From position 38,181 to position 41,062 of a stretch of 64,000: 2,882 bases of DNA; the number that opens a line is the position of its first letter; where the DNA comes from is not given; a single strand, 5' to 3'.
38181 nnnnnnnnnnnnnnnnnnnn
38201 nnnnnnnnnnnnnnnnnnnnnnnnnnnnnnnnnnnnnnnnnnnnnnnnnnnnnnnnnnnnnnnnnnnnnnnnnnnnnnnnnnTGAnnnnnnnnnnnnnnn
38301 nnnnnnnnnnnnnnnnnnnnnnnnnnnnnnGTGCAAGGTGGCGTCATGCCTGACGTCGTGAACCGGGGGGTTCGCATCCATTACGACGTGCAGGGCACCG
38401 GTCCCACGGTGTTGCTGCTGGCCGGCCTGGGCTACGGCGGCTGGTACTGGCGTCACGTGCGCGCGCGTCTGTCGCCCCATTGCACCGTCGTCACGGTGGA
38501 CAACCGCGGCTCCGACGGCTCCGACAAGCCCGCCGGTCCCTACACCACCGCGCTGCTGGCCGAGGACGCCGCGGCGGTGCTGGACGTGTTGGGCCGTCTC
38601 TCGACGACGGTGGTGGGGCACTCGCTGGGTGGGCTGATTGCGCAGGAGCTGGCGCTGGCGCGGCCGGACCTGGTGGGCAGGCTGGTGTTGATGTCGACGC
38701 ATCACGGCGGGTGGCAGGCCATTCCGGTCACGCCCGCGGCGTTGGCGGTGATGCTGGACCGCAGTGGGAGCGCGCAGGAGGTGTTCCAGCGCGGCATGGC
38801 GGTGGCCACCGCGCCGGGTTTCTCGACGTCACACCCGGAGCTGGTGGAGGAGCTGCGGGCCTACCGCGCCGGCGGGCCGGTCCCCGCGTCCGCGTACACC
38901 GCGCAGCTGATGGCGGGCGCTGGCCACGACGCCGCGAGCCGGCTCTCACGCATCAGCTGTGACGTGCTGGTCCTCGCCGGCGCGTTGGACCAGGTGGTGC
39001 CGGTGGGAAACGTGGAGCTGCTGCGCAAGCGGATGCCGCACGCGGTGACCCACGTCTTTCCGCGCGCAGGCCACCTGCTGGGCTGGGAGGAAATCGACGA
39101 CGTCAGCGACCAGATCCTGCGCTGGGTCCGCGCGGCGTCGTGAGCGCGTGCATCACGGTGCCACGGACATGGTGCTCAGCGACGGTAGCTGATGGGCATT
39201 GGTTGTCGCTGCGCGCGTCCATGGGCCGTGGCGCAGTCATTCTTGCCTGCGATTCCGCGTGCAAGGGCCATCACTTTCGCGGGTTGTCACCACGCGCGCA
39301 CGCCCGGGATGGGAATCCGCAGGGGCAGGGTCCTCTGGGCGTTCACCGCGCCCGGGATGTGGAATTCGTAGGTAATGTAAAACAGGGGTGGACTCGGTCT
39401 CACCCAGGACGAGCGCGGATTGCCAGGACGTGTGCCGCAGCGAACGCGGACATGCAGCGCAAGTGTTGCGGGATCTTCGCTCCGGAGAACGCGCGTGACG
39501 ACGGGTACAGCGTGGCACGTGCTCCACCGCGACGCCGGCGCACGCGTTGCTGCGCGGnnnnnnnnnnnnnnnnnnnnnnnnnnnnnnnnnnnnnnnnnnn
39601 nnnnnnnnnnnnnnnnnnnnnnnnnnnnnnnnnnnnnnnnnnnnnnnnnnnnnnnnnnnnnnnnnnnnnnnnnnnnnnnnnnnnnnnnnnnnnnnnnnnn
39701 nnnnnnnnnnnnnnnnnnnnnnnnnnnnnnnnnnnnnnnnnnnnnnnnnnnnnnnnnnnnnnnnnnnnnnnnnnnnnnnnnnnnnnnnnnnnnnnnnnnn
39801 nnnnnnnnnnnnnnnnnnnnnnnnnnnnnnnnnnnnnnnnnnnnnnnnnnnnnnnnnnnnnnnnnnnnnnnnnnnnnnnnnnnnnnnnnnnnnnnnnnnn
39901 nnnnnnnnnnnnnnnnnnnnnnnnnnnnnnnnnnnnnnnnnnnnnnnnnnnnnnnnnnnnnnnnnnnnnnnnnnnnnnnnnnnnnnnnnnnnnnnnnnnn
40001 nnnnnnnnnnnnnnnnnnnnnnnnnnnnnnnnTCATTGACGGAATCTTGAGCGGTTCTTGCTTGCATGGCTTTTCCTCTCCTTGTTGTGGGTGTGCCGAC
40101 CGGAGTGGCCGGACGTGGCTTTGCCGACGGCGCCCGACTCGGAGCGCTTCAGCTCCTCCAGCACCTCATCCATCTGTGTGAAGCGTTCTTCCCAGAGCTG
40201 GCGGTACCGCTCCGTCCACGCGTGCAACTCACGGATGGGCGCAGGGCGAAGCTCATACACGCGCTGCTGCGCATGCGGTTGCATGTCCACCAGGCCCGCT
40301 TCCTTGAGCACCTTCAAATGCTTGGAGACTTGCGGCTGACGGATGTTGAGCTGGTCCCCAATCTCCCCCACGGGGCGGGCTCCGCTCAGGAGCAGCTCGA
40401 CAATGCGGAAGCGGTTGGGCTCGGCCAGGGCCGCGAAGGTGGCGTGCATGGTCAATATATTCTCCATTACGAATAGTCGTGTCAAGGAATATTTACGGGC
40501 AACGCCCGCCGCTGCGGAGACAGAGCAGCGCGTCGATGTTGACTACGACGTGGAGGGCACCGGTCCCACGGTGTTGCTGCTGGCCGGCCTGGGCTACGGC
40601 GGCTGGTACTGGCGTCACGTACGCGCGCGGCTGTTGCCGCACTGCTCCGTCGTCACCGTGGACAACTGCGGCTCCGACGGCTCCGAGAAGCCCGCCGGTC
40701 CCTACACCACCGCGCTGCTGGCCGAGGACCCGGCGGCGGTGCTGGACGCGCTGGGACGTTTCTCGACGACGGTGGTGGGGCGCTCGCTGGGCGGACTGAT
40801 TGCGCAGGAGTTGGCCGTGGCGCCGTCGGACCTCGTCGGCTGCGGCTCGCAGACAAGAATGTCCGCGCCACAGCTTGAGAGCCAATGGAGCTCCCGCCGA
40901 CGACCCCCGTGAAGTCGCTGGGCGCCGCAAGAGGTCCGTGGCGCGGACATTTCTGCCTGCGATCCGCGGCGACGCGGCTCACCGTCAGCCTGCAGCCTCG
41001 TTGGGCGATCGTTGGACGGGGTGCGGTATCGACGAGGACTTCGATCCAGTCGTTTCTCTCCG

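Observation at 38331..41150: Degenerate segmental duplication bracketing an ArsR-SRPBCC module with atypical codon usage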

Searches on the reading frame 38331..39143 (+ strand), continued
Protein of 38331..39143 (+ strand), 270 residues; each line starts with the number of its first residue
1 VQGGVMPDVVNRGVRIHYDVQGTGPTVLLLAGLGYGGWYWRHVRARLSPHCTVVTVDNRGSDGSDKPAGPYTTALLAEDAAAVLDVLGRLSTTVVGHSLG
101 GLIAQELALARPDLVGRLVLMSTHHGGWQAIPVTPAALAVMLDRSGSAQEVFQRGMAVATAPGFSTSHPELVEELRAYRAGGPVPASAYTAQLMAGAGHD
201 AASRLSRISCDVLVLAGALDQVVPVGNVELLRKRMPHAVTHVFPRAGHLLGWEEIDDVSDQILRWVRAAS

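Call 19: find_encoding_contigs(protein=P0015, flank=6000, max_places=3)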
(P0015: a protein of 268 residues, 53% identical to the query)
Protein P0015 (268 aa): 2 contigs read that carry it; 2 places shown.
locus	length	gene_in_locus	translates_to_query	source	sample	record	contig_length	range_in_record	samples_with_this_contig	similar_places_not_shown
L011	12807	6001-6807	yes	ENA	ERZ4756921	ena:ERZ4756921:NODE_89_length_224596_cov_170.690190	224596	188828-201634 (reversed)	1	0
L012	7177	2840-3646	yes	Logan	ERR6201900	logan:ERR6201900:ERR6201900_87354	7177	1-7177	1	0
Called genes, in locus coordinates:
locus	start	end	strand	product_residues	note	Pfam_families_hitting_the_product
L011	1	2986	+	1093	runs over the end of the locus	PF25873:WHD_MalT, PF17874:TPR_MalT (faint), PF13424:TPR_12, PF03704:BTAD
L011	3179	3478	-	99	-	PF04480:DUF559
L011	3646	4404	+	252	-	PF00106:adh_short, PF08659:KR, PF13561:adh_short_C2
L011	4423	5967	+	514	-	PF00501:AMP-binding, PF13193:AMP-binding_C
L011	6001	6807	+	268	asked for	PF12146:Hydrolase_4, PF00561:Abhydrolase_1, PF12697:Abhydrolase_6, PF08386:Abhydrolase_4 (weak)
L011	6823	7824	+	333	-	PF08545:ACP_syn_III, PF08541:ACP_syn_III_C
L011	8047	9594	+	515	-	PF00501:AMP-binding, PF13193:AMP-binding_C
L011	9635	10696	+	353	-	PF00561:Abhydrolase_1, PF12146:Hydrolase_4, PF12697:Abhydrolase_6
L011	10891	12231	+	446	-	PF13433:Peripla_BP_5, PF13458:Peripla_BP_6, PF01094:ANF_receptor (weak)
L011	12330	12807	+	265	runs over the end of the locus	PF00005:ABC_tran, PF13304:AAA_21 (faint), PF12399:BCA_ABC_TP_C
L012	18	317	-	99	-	PF04480:DUF559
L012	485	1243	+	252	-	PF00106:adh_short, PF08659:KR, PF13561:adh_short_C2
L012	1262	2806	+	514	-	PF00501:AMP-binding, PF13193:AMP-binding_C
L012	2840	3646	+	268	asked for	PF12146:Hydrolase_4, PF00561:Abhydrolase_1, PF12697:Abhydrolase_6, PF08386:Abhydrolase_4 (weak)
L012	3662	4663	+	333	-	PF08545:ACP_syn_III, PF08541:ACP_syn_III_C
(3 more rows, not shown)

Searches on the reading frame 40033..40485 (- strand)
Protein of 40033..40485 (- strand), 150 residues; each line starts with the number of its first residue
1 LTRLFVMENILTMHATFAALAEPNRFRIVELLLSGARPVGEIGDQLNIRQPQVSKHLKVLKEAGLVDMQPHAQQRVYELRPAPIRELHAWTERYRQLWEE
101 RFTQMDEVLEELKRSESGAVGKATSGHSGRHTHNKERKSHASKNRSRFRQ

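Call 8: search_protein_families(library=pfam, proteins=[window:40033-40485:-], max_evalue=0.01)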
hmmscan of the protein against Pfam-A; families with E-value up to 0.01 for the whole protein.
window:40033-40485:- (150 aa): 12 families
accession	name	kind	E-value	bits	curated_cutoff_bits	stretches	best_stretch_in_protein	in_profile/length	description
PF12840.13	HTH_20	-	4.3e-12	46.2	27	1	20-68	1-50/51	Helix-turn-helix domain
PF01022.26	HTH_5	-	8.2e-12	45.3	22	1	23-67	2-46/47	Bacterial regulatory protein, arsR family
PF12802.13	MarR_2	-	5.2e-06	27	27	1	25-73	7-57/61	MarR family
PF01978.25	TrmB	-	3.2e-05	24.1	25.6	1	31-78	17-63/68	Sugar-specific transcriptional regulator TrmB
PF24033.1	DUF7342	-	0.00012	22.5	31.6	1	24-83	5-64/150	Family of unknown function (DUF7342)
PF13518.12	HTH_28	-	0.00047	20.6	25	1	25-70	2-46/52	Helix-turn-helix domain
PF13463.12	HTH_27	-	0.0016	19.1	22.2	1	41-72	23-54/68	Winged helix DNA-binding domain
PF01325.25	Fe_dep_repress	-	0.0043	17.7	26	1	40-70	26-56/60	Iron dependent repressor, N-terminal DNA binding domain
PF01726.22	LexA_DNA_bind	-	0.0057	16.8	23.7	0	40-72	29-62/65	LexA DNA binding domain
PF01047.28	MarR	-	0.0069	16.7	24.6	0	35-72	16-53/59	MarR family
PF13412.12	HTH_24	-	0.007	16.4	21.9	0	25-66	5-47/48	Winged helix-turn-helix DNA-binding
PF00292.24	PAX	-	0.0088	16.4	22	0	20-66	18-63/125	'Paired box' domain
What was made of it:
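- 40033..40449 (-): ArsR/SmtB-family regulator gene, intact, 138 aa (MEW5847556.1). Its 3' end overlaps the SRPBCC start by 35 nt. Pfam HTH_5 and HTH_20 (call 8).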

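Call 54: list_cluster_members(proteins=[P0001, P0121, P0241, window:40036-40449:-, window:40448-40909:+, window:40343-40909:+])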
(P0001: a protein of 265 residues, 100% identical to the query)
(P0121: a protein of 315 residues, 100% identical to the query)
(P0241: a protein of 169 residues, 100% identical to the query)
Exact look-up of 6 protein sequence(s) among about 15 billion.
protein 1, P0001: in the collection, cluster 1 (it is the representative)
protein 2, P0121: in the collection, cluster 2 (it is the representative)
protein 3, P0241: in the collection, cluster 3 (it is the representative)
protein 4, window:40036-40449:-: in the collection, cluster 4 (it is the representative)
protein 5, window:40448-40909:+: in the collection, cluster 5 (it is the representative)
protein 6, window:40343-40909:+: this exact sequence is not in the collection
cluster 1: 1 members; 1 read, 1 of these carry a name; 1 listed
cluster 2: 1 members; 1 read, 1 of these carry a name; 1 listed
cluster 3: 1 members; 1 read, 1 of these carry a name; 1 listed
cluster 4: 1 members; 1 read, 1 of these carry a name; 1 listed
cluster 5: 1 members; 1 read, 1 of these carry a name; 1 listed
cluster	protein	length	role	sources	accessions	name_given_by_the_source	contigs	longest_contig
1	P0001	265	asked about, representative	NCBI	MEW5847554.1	MAG: alpha/beta hydrolase [Myxococcota bacterium]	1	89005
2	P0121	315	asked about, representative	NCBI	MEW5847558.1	MAG: rhodanese-like domain-containing protein [Myxococcota bacterium]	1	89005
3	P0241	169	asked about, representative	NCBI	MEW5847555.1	MAG: SRPBCC family protein [Myxococcota bacterium]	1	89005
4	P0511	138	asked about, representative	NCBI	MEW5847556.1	MAG: metalloregulator ArsR/SmtB family transcription factor [Myxococcota bacterium]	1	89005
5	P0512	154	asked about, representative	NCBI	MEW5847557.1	MAG: alpha/beta hydrolase [Myxococcota bacterium]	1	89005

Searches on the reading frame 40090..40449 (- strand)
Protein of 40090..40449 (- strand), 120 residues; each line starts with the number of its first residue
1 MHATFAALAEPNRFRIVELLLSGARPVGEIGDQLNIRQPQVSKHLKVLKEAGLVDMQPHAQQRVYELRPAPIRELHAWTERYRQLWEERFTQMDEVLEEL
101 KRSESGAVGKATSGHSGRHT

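Call 27: search_protein_representatives(protein=window:40090-40449:-)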
Query: 120 residues. Proteins with E-value up to 0.001 (for the whole library): 12084; up to 1e-10: 1722; up to 1e-30: 6. The best 150 are listed.
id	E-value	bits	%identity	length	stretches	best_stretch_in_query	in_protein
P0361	4.8e-39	149.5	68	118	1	2-111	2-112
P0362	6.5e-39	149.1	66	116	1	1-104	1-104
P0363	4.3e-37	143.2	62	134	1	3-106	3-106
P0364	3.8e-33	130.5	61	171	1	4-110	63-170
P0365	4.6e-33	130.2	55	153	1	4-110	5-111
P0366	3.3e-32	127.5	57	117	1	2-107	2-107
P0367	1.3e-30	122.3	55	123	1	3-105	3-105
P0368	3.6e-30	120.9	57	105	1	4-102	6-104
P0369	1.7e-28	115.5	55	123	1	3-106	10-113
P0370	7.7e-28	113.4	55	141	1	5-104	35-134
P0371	1.1e-27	112.8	52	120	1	1-105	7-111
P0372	1.3e-27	112.7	48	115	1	4-110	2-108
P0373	2.1e-27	112.0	53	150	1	4-104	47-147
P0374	5.6e-27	110.6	51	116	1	3-102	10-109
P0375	1.1e-26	109.6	69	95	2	39-105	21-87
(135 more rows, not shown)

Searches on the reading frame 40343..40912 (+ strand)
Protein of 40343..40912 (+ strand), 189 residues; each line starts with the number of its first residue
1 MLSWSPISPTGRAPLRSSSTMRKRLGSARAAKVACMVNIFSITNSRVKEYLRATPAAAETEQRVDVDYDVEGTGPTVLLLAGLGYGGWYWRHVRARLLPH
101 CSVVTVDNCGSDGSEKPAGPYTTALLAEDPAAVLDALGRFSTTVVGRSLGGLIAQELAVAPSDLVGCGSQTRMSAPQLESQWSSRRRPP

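Call 8: search_protein_families(library=pfam, proteins=[window:40343-40912:+], max_evalue=0.01)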
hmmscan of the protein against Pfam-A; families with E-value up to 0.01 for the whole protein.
window:40343-40912:+ (189 aa): 3 families
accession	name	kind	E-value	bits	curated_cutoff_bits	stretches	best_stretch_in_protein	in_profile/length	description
PF00561.26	Abhydrolase_1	-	2.4e-11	44.2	25.8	1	75-161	1-90/245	alpha/beta hydrolase fold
PF12697.13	Abhydrolase_6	-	3.4e-09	38.1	26.3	1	77-168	1-93/217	Alpha/beta hydrolase family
PF10959.13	DUF2761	-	0.0083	16.6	25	0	84-136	41-92/94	Protein of unknown function (DUF2761)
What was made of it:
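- On Alpha/beta-hydrolase fold: fragment 40544-40840 (annotated as protein MEW5847557.1): The Pfam match covers profile positions 1-90 of 245 only (call 8).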
